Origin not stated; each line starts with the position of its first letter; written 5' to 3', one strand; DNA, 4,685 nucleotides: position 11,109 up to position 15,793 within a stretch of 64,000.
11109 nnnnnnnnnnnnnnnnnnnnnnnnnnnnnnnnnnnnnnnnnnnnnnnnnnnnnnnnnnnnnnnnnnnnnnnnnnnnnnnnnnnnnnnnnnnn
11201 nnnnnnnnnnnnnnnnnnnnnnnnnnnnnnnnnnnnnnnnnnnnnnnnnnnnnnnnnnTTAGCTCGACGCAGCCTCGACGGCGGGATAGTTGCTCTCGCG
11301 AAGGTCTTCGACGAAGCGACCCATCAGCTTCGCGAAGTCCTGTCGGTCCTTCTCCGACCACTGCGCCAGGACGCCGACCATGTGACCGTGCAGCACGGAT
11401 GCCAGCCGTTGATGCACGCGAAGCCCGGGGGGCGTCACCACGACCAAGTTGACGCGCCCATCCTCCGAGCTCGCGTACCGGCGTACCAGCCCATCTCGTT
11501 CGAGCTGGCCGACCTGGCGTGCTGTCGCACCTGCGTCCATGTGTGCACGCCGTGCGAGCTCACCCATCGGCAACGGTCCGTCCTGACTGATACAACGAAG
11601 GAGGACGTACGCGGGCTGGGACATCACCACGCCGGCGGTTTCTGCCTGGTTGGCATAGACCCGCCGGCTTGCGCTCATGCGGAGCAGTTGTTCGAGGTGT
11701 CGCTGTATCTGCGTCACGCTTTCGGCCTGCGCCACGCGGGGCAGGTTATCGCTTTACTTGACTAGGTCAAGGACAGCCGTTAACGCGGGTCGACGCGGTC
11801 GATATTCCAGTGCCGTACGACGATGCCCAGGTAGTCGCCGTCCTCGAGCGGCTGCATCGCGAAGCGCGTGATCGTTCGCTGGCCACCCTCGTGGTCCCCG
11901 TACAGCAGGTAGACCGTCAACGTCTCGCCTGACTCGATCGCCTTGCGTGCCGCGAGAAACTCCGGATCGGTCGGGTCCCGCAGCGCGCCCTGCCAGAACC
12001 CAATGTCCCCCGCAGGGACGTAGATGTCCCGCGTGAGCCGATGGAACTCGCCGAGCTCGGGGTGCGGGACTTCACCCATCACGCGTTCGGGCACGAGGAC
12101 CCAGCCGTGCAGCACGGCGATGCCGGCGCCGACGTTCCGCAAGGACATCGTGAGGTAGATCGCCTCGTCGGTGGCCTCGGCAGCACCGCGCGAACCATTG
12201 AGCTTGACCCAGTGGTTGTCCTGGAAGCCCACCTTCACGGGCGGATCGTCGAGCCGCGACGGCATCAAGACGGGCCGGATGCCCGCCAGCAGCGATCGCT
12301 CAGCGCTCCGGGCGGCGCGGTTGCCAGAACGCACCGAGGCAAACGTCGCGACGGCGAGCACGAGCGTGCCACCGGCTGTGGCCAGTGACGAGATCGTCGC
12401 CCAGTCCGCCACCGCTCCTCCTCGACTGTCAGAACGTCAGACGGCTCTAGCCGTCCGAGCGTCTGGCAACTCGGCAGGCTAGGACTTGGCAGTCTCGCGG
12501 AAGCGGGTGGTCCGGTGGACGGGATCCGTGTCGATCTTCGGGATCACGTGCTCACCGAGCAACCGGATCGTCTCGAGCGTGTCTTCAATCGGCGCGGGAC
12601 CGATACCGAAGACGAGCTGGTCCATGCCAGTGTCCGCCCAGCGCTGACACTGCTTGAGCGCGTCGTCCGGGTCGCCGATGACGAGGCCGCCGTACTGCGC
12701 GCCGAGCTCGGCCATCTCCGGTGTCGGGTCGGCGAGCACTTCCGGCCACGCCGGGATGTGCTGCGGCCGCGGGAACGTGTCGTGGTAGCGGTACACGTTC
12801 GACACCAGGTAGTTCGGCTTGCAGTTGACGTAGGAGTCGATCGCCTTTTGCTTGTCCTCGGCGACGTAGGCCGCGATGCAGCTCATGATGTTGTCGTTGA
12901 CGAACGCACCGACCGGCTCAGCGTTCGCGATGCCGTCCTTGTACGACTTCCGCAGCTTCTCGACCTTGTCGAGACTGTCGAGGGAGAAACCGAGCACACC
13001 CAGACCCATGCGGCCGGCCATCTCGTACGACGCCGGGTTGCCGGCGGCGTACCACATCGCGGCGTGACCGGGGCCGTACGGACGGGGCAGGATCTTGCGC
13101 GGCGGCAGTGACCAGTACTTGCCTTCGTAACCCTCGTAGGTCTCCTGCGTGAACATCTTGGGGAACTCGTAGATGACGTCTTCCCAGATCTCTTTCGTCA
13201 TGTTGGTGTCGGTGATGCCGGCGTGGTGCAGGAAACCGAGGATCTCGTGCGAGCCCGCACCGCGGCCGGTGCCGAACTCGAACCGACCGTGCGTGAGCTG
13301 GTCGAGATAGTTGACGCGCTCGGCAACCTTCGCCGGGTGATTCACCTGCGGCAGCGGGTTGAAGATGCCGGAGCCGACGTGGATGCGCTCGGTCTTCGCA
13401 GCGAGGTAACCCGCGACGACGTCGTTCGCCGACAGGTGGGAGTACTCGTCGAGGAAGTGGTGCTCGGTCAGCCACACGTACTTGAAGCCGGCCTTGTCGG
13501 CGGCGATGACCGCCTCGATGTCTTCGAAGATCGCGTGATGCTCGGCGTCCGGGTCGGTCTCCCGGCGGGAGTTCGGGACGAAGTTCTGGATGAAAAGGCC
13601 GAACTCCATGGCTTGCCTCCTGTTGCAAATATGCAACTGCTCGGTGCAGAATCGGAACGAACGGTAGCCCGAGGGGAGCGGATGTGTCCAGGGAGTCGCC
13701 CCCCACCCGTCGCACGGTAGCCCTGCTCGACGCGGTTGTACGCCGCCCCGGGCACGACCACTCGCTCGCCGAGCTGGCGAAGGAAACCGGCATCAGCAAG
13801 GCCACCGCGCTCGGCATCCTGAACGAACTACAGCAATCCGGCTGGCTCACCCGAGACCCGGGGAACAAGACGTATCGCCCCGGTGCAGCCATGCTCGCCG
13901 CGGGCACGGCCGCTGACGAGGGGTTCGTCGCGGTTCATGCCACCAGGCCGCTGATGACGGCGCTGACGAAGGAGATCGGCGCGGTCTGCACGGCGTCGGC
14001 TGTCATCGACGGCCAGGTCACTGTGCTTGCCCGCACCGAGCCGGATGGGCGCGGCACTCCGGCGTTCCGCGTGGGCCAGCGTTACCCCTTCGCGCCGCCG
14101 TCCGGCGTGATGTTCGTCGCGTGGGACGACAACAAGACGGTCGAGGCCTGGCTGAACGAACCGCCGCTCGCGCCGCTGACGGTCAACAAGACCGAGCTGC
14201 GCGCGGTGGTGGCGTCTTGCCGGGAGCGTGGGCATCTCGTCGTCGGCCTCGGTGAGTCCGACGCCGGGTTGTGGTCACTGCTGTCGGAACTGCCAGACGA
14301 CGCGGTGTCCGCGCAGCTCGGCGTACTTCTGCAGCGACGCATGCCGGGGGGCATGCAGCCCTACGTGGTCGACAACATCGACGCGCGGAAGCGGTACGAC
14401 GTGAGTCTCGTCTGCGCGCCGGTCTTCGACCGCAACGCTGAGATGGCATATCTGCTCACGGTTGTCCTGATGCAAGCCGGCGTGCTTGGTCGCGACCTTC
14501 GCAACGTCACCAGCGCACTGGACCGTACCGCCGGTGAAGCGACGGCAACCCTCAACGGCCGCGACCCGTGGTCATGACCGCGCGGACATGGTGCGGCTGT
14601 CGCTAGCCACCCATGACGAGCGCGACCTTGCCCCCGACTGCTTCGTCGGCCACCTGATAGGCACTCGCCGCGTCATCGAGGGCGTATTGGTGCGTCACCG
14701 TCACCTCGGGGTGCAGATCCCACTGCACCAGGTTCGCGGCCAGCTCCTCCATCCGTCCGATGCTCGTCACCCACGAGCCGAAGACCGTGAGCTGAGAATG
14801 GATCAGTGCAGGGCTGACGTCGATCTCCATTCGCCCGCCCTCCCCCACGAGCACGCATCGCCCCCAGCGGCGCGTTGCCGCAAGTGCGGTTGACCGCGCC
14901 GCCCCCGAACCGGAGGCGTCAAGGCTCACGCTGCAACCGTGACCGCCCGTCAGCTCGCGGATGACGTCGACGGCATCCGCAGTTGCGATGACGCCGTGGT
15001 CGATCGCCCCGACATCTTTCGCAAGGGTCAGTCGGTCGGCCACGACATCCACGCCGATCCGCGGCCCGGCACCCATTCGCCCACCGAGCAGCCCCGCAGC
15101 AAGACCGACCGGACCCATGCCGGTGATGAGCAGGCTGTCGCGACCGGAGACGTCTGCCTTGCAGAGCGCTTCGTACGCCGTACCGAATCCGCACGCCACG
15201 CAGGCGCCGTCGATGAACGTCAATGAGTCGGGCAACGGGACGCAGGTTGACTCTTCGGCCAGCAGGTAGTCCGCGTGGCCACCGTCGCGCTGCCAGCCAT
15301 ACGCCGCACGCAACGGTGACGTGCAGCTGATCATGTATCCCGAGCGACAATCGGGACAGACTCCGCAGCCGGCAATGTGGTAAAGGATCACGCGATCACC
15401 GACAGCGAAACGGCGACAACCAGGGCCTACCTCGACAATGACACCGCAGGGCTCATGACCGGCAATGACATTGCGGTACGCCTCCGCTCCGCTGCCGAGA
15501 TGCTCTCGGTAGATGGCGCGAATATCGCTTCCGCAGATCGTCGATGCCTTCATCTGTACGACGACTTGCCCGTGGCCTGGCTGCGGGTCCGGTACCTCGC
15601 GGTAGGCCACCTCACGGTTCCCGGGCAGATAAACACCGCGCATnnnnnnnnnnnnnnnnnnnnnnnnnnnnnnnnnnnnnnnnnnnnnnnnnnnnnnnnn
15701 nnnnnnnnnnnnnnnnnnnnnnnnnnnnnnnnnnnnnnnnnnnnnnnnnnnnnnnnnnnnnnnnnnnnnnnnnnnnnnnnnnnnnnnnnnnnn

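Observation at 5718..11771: Three copies of a TTGAC-N3-GTCAA palindrome tie two MarR genes to the chsH operon, the quinoprotein/DUF1080 operon and the aquaporin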

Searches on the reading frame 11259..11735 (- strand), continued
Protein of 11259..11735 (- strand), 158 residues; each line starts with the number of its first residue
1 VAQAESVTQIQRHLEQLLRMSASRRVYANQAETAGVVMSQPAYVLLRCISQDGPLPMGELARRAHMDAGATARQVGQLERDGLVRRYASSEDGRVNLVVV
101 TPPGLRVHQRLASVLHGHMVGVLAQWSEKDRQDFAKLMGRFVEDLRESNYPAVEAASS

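Call 58: find_encoding_contigs(protein=P0029, flank=10000, max_places=1)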
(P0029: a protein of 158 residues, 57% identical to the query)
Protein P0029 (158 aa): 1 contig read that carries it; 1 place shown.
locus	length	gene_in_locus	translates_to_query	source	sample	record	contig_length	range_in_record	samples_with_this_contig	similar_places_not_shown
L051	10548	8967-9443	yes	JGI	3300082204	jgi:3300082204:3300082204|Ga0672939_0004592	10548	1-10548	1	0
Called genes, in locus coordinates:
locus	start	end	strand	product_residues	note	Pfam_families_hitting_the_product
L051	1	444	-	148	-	?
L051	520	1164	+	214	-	PF00881:Nitroreductase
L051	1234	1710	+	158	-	PF12680:SnoaL_2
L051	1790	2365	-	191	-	-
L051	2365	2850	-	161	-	PF04075:F420H2_quin_red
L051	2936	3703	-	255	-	PF00106:adh_short, PF08659:KR, PF13561:adh_short_C2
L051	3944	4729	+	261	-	PF00106:adh_short, PF01370:Epimerase (weak), PF08659:KR, PF13561:adh_short_C2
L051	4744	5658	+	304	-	PF01370:Epimerase, PF04321:RmlD_sub_bind (weak), PF16363:GDP_Man_Dehyd, PF07993:NAD_binding_4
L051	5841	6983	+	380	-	PF00296:Bac_luciferase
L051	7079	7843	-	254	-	PF00106:adh_short, PF08659:KR, PF13561:adh_short_C2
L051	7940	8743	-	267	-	PF00378:ECH_1, PF16113:ECH_2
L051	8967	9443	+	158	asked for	PF01047:MarR, PF12802:MarR_2, PF13412:HTH_24 (weak)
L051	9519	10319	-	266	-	PF00106:adh_short, PF13561:adh_short_C2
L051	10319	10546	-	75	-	?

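Call 70: search_protein_families(library=ncbifam, proteins=[window:11259-11735:-], max_evalue=0.00001)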
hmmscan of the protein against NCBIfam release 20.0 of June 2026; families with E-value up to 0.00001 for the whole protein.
window:11259-11735:- (158 aa): 5 families
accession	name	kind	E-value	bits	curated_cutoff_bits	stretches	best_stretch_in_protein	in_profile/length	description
NF045593.1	bilirub_TF_BilQ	equivalog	1.6e-09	37.6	125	1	51-143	41-133/135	bilirubin utilization transcriptional regulator BilQ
TIGR02337.1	HpaR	equivalog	2.6e-07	30.5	121.2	1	44-136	32-124/130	homoprotocatechuate degradation operon regulator HpaR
NF052438.1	TransRegRv0880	equivalog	6.2e-07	29.3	220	1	33-134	29-128/143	Rv0880 family HTH-type transcriptional regulator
NF053777.1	Saro0803TransReg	equivalog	1e-06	28.5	200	1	24-140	20-137/140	Saro_0803 family transcriptional regulator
NF052638.1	TransRegOhrRVib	equivalog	5.2e-06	26.2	200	1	41-116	38-113/141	transcriptional regulator OhrR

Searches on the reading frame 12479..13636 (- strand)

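Call 8: search_protein_families(library=pfam, proteins=[window:12479-13636:-])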
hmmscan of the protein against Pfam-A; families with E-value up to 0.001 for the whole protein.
window:12479-13636:- (385 aa): 1 family
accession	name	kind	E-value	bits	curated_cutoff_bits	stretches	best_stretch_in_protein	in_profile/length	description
PF00296.26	Bac_luciferase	-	3.2e-38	132.3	27.9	1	10-340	1-314/314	Luciferase-like monooxygenase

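Call 70: search_protein_families(library=ncbifam, proteins=[window:12479-13636:-], max_evalue=0.00001)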
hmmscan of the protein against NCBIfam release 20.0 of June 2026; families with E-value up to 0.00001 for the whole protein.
window:12479-13636:- (385 aa): 21 families
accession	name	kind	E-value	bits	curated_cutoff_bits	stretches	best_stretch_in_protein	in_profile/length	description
TIGR03558.1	oxido_grp_1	subfamily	3.2e-23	82.4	166.95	1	32-361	15-323/325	MsnO8 family LLM class oxidoreductase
TIGR04020.1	seco_metab_LLM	subfamily_domain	7.3e-20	71.4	244.45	1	40-282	22-255/341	MupA/Atu3671 family FMN-dependent luciferase-like monooxygenase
TIGR03858.1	LLM_2I7G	subfamily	3.6e-17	62.4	462.25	1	16-368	4-336/337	Atu2307/SP_0267 family LLM class monooxygenase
NF052255.1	luciferase_Beta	exception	8.8e-17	61.1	500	1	10-248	1-225/325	luciferase subunit beta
TIGR03619.1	F420_Rv2161c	subfamily_domain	1.1e-16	61.1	166.9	1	43-239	4-205/247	TIGR03619 family F420-dependent LLM class oxidoreductase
TIGR04027.1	LLM_KPN_01858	hypoth_equivalog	1.3e-15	57.2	412.9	1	40-138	23-119/326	putative FMN-dependent luciferase-like monooxygenase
NF052254.1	luciferase_Alph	exception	1.5e-15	57.2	600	1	29-268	13-241/354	luciferase subunit alpha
NF002619.0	PRK02271.1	equivalog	4.3e-15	55.8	276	1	41-152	18-116/329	5,10-methylenetetrahydromethanopterin reductase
TIGR03555.1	F420_mer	equivalog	4.7e-15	55.8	348.7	1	43-239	18-197/325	5,10-methylenetetrahydromethanopterin reductase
TIGR03557.1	F420_G6P_family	subfamily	5.2e-13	48.8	210.4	1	34-348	10-298/316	TIGR03557 family F420-dependent LLM class oxidoreductase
NF007802.0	PRK10508.1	equivalog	7.8e-13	48.1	540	1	34-131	24-118/335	luciferase-like monooxygenase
TIGR03560.1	F420_Rv1855c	subfamily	3.2e-12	46.7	231.4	1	37-197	12-173/227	TIGR03560 family F420-dependent LLM class oxidoreductase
TIGR03857.1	F420_MSMEG_2249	hypoth_equivalog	1.3e-11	44.4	218.4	1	40-214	17-174/329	TIGR03857 family LLM class F420-dependent oxidoreductase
TIGR04465.1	ArgArg_F420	equivalog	4.4e-10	39.2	470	1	42-222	65-240/364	F420-dependent hydroxymycolic acid dehydrogenase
TIGR03559.1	F420_Rv3520c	subfamily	1.2e-09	37.8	335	1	38-178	14-140/325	LLM class F420-dependent oxidoreductase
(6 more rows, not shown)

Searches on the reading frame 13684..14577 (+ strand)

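Call 8: search_protein_families(library=pfam, proteins=[window:13684-14577:+])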
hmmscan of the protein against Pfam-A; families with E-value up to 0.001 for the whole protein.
window:13684-14577:+ (297 aa): 5 families
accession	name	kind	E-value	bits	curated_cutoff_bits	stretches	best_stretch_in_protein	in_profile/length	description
PF01614.24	IclR_C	-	1.4e-09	38.2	24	1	84-186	10-117/174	Bacterial transcriptional regulator IclR C-terminal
PF09339.16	HTH_IclR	-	2e-09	37.5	22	1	9-59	3-52/52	IclR helix-turn-helix domain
PF12802.13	MarR_2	-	1.4e-08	35.2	27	1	8-60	4-57/61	MarR family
PF25213.1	HVO_A0261_N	-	2.3e-05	24.6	35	1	10-65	12-62/86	HVO_A0261 N-terminal domain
PF01047.28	MarR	-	0.00021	21.6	24.6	1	25-59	17-51/59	MarR family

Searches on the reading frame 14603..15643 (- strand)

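Call 8: search_protein_families(library=pfam, proteins=[window:14603-15643:-])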
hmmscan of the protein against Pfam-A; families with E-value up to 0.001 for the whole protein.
window:14603-15643:- (346 aa): 3 families
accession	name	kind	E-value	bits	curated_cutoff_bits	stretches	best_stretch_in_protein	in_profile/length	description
PF08240.17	ADH_N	-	4.3e-24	85.2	23.5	1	24-139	2-104/104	Alcohol dehydrogenase GroES-like domain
PF00107.32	ADH_zinc_N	-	3.3e-20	72.8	31.8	1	178-304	1-126/129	Zinc-binding dehydrogenase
PF16912.11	Glu_dehyd_C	-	0.00011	22.2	34.9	1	168-336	31-205/211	Glucose dehydrogenase C-terminus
